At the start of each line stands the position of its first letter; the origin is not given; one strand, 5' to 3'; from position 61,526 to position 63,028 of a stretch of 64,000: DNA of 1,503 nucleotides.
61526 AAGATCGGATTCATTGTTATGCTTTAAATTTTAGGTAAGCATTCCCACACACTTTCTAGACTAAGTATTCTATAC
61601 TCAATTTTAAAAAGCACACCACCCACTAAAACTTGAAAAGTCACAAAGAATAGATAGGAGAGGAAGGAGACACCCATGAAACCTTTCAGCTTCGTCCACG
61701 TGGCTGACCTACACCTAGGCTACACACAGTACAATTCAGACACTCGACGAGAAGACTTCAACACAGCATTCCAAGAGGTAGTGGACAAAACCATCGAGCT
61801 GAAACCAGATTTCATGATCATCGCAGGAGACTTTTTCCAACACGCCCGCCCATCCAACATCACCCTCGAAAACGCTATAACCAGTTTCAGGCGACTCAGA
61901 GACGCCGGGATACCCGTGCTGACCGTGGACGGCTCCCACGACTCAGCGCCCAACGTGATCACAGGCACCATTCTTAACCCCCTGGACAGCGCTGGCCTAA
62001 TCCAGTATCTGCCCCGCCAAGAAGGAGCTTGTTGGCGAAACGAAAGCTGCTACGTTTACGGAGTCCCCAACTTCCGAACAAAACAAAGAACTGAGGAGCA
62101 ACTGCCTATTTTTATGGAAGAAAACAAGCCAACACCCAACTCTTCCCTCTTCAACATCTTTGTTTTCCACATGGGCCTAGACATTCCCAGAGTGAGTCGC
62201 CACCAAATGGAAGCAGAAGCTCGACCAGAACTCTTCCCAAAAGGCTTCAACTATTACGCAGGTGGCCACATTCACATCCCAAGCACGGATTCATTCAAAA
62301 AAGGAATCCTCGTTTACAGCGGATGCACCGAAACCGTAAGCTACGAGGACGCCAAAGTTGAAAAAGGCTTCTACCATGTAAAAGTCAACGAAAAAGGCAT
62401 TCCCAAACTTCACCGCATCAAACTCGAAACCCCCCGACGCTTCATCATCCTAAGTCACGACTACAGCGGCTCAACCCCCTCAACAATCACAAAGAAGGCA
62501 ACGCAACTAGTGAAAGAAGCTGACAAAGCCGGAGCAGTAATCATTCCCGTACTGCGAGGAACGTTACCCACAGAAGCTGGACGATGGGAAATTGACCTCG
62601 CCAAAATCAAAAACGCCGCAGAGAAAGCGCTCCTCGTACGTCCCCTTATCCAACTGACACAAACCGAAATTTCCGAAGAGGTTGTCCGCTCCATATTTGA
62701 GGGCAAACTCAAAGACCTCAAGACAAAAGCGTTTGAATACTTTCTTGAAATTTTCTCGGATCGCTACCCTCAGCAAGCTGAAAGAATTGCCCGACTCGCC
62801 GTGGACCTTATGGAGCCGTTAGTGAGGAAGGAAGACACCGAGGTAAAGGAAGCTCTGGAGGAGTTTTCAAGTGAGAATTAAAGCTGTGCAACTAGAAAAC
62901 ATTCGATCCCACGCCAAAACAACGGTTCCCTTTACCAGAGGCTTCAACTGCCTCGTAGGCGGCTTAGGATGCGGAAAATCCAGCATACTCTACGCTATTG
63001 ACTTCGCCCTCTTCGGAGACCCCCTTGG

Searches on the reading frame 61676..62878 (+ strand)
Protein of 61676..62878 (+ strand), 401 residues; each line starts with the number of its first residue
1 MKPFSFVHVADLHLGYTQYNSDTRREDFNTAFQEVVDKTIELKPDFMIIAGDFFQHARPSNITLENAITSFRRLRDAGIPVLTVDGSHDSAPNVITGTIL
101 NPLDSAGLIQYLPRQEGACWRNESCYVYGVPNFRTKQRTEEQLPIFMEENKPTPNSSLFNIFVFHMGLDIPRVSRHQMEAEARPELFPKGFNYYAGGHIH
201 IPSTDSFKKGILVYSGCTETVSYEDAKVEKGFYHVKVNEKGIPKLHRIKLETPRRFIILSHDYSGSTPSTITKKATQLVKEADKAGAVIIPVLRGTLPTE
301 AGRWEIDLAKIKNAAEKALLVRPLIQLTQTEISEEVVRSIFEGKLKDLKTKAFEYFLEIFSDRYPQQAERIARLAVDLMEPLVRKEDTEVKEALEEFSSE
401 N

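Call 4: search_protein_families(library=pfam, proteins=[window:61676-62878:+], max_evalue=1)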
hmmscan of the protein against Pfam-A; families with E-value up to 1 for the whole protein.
window:61676-62878:+ (401 aa): 3 families
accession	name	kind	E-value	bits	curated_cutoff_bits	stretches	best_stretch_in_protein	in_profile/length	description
PF00149.33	Metallophos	-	3.7e-13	50.8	21.5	1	5-202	2-191/191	Calcineurin-like phosphoesterase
PF12850.12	Metallophos_2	-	0.0002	21.8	27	1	6-220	3-137/154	Calcineurin-like phosphoesterase superfamily domain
PF19766.4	DUF6253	-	0.068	13.5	25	1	119-149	27-57/81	Family of unknown function (DUF6253)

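Call 7: search_protein_families(library=ncbifam, proteins=[window:61676-62878:+], max_evalue=1)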
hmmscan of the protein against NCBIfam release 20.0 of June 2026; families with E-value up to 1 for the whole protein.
window:61676-62878:+ (401 aa): 11 families
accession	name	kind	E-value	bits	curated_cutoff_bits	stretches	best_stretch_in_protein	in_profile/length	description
NF041029.1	Mre11_Pyroc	equivalog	9.4e-33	113.7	600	2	5-110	2-105/438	DNA double-strand break repair protein Mre11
NF041031.1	Mre11_Sulfo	equivalog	1.2e-32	113.6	500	1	6-258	2-253/374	DNA double-strand break repair protein Mre11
NF041030.1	Mre11_Halo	equivalog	5e-26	91.7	550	1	7-295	5-271/361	DNA double-strand break repair protein Mre11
TIGR00619.1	sbcd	subfamily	1.1e-15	58.2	77.65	1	7-92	4-89/252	exonuclease subunit SbcD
NF041753.2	sbcd_Staph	equivalog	3.2e-12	46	480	2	6-91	3-88/375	exonuclease subunit SbcD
NF008206.2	PRK10966.1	equivalog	4.1e-11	42.6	450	2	6-91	3-87/380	exonuclease subunit SbcD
TIGR00583.1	mre11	equivalog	1.4e-07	30.9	434.6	1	10-73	10-72/405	DNA repair protein (mre11)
NF041754.1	sbcd_Bac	equivalog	3e-06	26.7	750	1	6-94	3-91/390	exonuclease subunit SbcD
TIGR04123.1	P_estr_lig_assc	hypoth_equivalog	0.00031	20.2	150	1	7-103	24-126/207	ligase-associated DNA damage response endonuclease PdeM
NF008460.0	PRK11340.1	equivalog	0.033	13.6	188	1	30-134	67-169/271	phosphodiesterase YaeI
NF033458.1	lipid_A_LpxG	equivalog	0.1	11.9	350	1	7-91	48-120/321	UDP-2,3-diacylglucosamine diphosphatase LpxG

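Call 57: find_related_loci(query=window:61676-62878:+, collection=metagenome_contigs, flank=8000)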
Query window:61676-62878:+ (401 aa) in metagenome_contigs; peptide patterns used: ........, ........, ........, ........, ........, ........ (x = any residue, [..] = any of these).
600 stretches matched a pattern (row limit reached: there are more); 390 encode a relative of the query (tblastn E <= 1e-3); the best 80 are kept; 80 distinct loci.
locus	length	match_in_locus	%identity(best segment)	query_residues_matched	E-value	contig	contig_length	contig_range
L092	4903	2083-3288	86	1-401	0e+0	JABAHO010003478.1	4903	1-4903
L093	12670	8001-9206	85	1-401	0e+0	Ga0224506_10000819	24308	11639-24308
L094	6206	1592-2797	85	1-401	0e+0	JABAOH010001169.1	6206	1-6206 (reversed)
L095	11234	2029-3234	85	1-401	0e+0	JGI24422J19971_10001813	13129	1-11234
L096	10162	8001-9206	84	1-401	0e+0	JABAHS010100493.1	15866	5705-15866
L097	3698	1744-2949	84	1-401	0e+0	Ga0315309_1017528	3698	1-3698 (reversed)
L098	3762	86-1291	80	1-401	0e+0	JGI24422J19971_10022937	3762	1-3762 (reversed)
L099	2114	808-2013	79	1-401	0e+0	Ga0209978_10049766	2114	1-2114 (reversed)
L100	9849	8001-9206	79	1-401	0e+0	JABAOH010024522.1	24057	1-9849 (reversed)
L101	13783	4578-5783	82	1-401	0e+0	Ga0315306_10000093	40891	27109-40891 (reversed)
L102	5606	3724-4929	78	1-401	0e+0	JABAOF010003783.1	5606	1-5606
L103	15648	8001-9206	78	1-401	0e+0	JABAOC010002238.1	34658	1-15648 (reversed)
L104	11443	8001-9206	78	1-401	0e+0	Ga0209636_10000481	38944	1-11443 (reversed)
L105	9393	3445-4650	78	1-401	0e+0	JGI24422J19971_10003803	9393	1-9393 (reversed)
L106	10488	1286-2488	78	1-400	0e+0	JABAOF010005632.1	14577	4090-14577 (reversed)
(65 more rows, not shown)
